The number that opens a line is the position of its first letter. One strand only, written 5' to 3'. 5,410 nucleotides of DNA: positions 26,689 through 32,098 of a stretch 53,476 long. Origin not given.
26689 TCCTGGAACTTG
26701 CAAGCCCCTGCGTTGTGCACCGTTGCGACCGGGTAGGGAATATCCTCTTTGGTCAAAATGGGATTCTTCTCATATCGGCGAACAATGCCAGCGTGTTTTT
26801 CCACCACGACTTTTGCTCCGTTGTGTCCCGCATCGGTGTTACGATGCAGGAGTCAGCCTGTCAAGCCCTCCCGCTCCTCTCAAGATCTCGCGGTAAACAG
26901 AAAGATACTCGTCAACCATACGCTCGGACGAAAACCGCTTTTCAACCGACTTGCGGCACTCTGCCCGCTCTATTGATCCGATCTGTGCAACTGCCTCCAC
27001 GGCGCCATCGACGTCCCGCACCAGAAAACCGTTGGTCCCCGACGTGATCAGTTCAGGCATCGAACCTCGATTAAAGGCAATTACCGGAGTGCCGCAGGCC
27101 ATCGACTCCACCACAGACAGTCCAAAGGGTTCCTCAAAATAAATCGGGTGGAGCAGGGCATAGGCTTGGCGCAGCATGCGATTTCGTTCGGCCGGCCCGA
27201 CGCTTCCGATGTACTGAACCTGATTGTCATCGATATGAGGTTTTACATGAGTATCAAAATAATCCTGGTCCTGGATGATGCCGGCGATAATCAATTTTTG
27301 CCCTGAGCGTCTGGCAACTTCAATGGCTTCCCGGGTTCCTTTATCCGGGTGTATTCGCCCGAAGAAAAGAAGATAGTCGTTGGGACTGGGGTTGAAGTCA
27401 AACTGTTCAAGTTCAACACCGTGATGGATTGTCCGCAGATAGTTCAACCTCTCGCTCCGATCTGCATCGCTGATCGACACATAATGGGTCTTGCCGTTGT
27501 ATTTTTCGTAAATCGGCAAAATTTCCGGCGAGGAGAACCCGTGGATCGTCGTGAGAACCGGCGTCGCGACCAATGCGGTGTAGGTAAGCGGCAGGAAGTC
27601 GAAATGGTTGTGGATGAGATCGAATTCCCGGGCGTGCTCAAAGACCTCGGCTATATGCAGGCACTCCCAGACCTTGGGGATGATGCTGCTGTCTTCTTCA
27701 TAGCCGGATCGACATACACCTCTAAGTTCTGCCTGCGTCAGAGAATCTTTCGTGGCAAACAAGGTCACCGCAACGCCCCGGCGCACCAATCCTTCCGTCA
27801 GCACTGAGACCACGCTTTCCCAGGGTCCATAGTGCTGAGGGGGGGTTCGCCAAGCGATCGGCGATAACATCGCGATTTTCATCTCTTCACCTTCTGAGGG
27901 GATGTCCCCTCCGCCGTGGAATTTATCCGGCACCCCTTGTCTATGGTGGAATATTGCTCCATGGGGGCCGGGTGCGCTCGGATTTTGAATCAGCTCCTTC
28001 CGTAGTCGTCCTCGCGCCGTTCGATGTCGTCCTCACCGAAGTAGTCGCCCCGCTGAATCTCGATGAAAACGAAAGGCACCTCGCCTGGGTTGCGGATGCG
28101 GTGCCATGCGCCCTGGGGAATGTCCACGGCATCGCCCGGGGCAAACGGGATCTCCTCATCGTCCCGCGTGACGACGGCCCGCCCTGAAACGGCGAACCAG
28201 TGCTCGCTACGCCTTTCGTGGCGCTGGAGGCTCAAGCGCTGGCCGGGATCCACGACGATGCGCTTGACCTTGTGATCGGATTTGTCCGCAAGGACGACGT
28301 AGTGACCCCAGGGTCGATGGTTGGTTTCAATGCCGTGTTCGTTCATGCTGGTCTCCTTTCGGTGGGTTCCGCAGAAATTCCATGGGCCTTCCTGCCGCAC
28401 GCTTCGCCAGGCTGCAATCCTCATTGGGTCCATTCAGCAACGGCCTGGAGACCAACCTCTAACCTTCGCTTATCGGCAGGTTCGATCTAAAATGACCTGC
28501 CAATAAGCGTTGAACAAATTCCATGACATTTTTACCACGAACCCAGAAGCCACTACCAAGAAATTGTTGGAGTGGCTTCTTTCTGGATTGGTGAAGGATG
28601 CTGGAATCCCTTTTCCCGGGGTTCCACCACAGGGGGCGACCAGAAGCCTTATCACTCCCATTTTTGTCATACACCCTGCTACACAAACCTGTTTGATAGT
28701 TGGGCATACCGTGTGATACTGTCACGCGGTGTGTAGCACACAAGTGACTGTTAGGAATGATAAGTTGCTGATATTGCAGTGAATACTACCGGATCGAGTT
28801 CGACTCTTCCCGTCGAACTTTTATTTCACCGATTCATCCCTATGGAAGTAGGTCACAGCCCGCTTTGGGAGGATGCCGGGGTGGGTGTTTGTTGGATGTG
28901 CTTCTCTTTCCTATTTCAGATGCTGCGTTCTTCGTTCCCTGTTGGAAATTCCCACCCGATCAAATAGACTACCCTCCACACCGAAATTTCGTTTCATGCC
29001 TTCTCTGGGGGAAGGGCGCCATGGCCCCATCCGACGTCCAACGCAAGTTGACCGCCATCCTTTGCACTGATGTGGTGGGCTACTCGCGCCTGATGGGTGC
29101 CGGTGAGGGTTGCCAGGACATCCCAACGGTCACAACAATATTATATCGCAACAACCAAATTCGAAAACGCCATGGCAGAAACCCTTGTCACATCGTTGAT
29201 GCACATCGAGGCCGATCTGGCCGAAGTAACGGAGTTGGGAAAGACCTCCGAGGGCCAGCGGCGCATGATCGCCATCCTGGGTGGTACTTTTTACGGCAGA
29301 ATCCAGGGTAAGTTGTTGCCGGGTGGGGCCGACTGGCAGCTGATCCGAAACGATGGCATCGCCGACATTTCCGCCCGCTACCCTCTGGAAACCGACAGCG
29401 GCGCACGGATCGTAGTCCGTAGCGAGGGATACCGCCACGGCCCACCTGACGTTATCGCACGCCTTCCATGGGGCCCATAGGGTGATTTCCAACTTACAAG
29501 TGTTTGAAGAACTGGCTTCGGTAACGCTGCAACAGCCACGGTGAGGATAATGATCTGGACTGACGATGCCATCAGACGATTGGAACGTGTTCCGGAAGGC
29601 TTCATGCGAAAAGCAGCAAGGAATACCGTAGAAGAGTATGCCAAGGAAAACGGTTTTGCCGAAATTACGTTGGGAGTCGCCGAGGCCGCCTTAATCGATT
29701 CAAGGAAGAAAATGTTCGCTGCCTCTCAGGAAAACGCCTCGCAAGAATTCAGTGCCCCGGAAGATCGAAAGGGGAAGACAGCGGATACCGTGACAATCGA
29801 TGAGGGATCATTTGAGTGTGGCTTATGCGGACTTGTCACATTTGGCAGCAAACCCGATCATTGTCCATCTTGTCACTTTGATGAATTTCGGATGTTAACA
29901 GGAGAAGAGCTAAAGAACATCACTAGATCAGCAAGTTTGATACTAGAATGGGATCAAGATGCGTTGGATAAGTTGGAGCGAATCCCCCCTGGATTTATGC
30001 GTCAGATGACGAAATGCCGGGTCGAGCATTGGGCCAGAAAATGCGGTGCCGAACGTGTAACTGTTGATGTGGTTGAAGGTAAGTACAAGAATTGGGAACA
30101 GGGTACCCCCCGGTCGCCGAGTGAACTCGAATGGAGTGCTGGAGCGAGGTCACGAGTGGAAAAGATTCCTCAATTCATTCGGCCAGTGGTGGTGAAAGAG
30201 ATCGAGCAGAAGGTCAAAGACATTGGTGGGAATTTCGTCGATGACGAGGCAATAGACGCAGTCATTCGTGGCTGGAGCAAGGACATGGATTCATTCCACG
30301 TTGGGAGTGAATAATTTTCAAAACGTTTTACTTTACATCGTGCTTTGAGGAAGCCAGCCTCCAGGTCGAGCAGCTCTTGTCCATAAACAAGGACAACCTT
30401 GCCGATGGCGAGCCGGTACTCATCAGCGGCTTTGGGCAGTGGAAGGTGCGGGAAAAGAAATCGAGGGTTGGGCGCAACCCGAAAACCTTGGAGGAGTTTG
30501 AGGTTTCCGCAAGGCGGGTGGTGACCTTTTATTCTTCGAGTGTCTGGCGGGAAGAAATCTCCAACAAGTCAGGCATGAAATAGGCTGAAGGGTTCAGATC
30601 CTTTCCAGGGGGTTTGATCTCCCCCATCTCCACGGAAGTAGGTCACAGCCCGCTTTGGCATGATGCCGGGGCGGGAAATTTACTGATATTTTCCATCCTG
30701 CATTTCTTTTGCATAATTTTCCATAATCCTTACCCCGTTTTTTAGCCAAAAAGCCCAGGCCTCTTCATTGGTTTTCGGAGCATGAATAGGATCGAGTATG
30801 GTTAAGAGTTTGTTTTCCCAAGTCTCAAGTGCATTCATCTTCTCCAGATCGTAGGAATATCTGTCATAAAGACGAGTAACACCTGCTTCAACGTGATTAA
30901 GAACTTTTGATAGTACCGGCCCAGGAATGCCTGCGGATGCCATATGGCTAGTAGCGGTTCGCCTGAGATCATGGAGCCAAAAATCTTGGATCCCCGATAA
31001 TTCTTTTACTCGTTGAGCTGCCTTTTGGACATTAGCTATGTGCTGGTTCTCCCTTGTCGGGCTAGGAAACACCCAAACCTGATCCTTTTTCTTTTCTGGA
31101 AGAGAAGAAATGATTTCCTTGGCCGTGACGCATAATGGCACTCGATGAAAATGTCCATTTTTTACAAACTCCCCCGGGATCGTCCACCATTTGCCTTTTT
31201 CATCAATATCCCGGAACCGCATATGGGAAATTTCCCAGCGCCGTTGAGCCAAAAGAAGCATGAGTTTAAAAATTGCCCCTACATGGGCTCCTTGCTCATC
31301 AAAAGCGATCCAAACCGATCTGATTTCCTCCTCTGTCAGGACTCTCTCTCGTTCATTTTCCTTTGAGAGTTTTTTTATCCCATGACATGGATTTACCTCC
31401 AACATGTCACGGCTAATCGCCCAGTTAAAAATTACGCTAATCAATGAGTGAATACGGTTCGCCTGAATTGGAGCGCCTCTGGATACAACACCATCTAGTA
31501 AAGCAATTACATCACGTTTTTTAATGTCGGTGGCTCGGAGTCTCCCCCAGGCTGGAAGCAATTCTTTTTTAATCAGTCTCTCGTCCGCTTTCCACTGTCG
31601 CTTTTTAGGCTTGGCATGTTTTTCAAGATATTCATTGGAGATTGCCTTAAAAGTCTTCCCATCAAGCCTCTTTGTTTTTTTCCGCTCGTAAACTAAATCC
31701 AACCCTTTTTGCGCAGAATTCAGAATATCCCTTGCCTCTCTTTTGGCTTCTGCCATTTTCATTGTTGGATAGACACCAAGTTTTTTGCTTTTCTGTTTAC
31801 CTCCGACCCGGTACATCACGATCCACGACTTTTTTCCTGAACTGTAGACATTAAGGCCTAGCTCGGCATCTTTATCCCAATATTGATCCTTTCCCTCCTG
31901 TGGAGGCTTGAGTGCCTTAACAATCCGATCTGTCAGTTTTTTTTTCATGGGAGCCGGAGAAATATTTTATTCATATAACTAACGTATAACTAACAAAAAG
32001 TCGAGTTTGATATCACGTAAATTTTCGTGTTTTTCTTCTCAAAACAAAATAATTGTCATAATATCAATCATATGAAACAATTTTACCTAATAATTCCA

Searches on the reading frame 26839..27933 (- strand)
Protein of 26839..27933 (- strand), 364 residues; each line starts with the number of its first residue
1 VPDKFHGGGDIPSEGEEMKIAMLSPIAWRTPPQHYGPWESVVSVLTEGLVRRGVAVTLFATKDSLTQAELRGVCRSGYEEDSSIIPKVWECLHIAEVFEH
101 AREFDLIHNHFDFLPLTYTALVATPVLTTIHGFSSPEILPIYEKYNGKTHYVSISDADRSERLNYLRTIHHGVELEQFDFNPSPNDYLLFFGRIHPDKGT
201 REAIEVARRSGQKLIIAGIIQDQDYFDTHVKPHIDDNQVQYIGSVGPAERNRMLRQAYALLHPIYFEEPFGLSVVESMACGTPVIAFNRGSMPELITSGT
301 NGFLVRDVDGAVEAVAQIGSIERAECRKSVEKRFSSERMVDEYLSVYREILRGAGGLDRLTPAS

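Call 18: search_protein_families(library=pfam, proteins=[window:26839-27933:-], max_evalue=0.001)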
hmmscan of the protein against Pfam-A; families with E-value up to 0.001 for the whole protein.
window:26839-27933:- (364 aa): 4 families
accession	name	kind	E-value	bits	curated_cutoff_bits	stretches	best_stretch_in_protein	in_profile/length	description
PF00534.26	Glycos_transf_1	-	1.2e-24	87.2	26.4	1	183-320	13-157/172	Glycosyl transferases group 1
PF13692.12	Glyco_trans_1_4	-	5.3e-21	75.8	27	1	187-317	3-138/142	Glycosyl transferases group 1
PF13439.12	Glyco_transf_4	-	3.1e-07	31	28.5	1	39-139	5-109/170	Glycosyltransferase Family 4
PF13524.12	Glyco_trans_1_2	-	0.00092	19.6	25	0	204-328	6-123/144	Glycosyl transferase-like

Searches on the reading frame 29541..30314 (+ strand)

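Call 18: search_protein_families(library=pfam, proteins=[window:29541-30314:+], max_evalue=0.001)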
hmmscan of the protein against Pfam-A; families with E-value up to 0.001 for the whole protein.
window:29541-30314:+ (257 aa): 1 family
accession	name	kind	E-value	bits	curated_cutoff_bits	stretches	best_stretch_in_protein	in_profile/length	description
PF08369.16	PCP_red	-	2.2e-30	104.9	32.5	2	6-50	1-44/45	Proto-chlorophyllide reductase 57 kD subunit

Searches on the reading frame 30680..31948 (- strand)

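Call 18: search_protein_families(library=pfam, proteins=[window:30680-31948:-], max_evalue=0.001)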
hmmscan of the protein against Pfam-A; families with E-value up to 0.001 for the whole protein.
window:30680-31948:- (422 aa): 3 families
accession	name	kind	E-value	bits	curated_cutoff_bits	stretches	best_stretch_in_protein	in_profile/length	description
PF00589.27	Phage_integrase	-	5.8e-19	68.9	27.1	1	203-363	2-167/172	Phage integrase family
PF13356.12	Arm-DNA-bind_3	-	6.2e-17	62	27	1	5-91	1-82/83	Arm DNA-binding domain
PF22022.2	Phage_int_M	-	3e-12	47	27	1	100-192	1-94/96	Phage integrase central domain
